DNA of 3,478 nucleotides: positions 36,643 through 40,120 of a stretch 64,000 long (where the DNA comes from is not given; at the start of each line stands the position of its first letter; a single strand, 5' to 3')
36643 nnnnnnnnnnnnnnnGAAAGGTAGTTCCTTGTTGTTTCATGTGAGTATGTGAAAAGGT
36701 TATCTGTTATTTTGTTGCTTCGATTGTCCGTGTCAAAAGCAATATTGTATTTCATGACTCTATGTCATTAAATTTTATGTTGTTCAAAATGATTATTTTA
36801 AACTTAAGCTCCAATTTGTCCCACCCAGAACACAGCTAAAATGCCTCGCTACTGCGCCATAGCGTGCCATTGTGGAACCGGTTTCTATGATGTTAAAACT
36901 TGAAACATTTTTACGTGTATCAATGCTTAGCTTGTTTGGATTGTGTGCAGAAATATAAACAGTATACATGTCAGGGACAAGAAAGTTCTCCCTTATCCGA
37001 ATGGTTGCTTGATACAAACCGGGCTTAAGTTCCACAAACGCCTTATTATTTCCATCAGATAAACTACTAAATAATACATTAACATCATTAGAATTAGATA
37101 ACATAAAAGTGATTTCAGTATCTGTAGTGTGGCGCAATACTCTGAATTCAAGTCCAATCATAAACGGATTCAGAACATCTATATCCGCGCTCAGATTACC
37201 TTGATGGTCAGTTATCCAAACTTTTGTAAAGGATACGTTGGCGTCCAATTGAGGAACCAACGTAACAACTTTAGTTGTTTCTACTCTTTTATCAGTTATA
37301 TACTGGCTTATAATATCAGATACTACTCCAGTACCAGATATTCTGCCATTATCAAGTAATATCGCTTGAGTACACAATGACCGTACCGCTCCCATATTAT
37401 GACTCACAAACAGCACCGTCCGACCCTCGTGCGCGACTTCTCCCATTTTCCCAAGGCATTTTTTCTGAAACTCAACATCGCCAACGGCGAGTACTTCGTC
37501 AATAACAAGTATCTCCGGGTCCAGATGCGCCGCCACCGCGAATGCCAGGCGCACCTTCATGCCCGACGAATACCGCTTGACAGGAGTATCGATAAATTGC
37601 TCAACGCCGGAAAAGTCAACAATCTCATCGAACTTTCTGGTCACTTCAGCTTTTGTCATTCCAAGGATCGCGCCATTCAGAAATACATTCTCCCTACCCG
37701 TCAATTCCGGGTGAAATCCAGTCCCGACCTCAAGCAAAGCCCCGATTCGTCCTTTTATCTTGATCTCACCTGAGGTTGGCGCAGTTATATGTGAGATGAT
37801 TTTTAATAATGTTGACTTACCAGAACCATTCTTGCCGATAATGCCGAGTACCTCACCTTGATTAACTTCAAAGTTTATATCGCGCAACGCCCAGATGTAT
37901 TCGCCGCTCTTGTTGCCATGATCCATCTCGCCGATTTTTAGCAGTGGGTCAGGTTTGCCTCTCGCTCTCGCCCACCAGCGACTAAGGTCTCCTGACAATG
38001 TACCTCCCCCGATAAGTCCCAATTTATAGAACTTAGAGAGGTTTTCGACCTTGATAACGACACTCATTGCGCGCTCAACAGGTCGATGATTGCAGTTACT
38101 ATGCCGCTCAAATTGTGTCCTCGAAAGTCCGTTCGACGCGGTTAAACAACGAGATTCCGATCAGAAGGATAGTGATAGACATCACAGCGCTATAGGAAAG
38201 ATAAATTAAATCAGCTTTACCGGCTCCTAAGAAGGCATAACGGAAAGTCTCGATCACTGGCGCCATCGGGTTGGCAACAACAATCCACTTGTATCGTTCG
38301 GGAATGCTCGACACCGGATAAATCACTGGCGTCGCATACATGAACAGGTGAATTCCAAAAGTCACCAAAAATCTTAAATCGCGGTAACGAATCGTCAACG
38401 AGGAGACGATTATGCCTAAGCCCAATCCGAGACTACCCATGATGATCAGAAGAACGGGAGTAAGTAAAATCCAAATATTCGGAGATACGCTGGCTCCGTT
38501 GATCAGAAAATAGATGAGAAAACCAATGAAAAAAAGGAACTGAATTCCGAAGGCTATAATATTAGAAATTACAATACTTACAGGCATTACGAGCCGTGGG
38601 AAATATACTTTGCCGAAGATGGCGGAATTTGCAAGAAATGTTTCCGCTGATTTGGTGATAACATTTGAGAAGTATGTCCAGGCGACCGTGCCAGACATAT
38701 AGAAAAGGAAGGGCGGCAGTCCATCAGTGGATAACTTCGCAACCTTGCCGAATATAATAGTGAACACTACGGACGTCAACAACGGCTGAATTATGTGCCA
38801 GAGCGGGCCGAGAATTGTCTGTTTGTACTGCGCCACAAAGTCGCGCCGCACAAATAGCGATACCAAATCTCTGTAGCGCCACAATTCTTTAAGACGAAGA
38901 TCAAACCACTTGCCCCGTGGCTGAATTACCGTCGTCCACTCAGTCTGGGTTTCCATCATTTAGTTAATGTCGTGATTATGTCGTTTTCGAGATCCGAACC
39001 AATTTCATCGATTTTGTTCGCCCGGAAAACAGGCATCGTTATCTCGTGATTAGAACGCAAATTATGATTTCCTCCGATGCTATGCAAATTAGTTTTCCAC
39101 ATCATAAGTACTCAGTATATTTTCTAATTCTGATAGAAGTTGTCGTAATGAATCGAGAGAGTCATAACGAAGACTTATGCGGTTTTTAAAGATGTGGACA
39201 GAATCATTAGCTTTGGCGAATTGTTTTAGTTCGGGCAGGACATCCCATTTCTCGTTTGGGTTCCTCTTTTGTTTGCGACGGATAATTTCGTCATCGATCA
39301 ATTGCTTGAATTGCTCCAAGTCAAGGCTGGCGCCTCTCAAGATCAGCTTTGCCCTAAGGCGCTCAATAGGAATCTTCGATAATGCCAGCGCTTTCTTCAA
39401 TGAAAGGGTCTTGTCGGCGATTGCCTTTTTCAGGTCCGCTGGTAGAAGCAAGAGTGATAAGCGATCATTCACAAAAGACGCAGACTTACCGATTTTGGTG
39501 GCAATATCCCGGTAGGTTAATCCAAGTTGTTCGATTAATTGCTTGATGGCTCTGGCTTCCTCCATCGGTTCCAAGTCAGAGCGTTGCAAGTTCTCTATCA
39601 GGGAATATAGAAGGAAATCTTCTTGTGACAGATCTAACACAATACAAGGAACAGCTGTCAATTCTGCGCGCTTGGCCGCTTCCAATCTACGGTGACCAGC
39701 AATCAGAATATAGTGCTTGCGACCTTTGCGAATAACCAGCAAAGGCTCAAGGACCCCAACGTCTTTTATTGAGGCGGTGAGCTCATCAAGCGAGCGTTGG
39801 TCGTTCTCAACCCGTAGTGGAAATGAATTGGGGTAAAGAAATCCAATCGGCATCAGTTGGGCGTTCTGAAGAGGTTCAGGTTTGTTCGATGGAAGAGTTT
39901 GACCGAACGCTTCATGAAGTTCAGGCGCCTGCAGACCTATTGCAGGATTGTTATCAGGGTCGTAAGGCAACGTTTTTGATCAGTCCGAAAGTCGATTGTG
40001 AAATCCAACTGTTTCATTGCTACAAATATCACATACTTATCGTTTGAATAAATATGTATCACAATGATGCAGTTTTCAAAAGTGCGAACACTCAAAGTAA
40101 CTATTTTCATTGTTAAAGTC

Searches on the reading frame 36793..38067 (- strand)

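Call 25: search_protein_families(library=pfam, proteins=[window:36793-38067:-], max_evalue=0.01)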
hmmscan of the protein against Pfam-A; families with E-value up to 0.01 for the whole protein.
window:36793-38067:- (424 aa): 6 families
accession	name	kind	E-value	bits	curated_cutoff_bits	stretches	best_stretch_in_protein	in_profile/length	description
PF00005.33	ABC_tran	-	1.1e-24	88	25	1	61-192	1-135/137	ABC transporter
PF13304.12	AAA_21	-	2.1e-08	35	27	1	75-94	3-22/304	AAA domain, putative AbiEii toxin, Type IV TA system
PF14524.12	Wzt_C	-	1.3e-06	28.9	30.4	1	278-397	10-133/143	Wzt C-terminal domain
PF13476.12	AAA_23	-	0.00063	20.9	27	1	63-95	14-43/201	AAA domain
PF13555.12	AAA_29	-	0.00069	19.8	27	1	67-96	18-47/61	P-loop containing region of AAA domain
PF13175.12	AAA_15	-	0.0011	19.2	32.1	1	73-97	25-49/374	AAA ATPase domain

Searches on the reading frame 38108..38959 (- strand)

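Call 25: search_protein_families(library=pfam, proteins=[window:38108-38959:-], max_evalue=0.01)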
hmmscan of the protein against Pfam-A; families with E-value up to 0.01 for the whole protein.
window:38108-38959:- (283 aa): 2 families
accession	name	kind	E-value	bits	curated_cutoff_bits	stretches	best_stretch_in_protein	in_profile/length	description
PF01061.29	ABC2_membrane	-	7.2e-18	65.3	26.9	1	34-244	4-211/211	ABC-2 type transporter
PF12698.13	ABC2_membrane_3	-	0.00055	19.6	31.6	1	126-268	203-345/347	ABC-2 family transporter protein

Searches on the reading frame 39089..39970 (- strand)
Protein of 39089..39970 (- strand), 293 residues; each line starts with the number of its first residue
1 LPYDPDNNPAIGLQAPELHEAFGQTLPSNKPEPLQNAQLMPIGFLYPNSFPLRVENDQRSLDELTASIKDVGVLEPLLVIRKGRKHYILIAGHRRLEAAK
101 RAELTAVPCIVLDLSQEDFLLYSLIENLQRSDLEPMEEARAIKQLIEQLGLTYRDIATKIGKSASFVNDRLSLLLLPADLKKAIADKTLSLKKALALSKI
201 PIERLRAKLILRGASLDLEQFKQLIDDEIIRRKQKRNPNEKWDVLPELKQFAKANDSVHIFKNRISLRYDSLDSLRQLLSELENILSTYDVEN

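Call 25: search_protein_families(library=pfam, proteins=[window:39089-39970:-], max_evalue=0.01)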
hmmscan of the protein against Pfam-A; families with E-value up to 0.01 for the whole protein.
window:39089-39970:- (293 aa): 5 families
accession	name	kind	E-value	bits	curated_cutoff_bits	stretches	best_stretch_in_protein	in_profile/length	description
PF02195.25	ParB_N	-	5.9e-19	68.4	26.3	1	38-129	4-95/95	ParB N-terminal domain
PF17762.8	HTH_ParB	-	1.4e-16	60.9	22.6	1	132-210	2-80/102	ParB HTH domain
PF08535.16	KorB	-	0.00027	21.3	22.3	1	151-185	4-38/89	KorB domain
PF01381.28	HTH_3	-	0.0024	18.3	23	1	142-169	1-28/55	Helix-turn-helix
PF10279.14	Latarcin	-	0.0089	16.7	25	0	112-146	22-49/64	Latarcin precursor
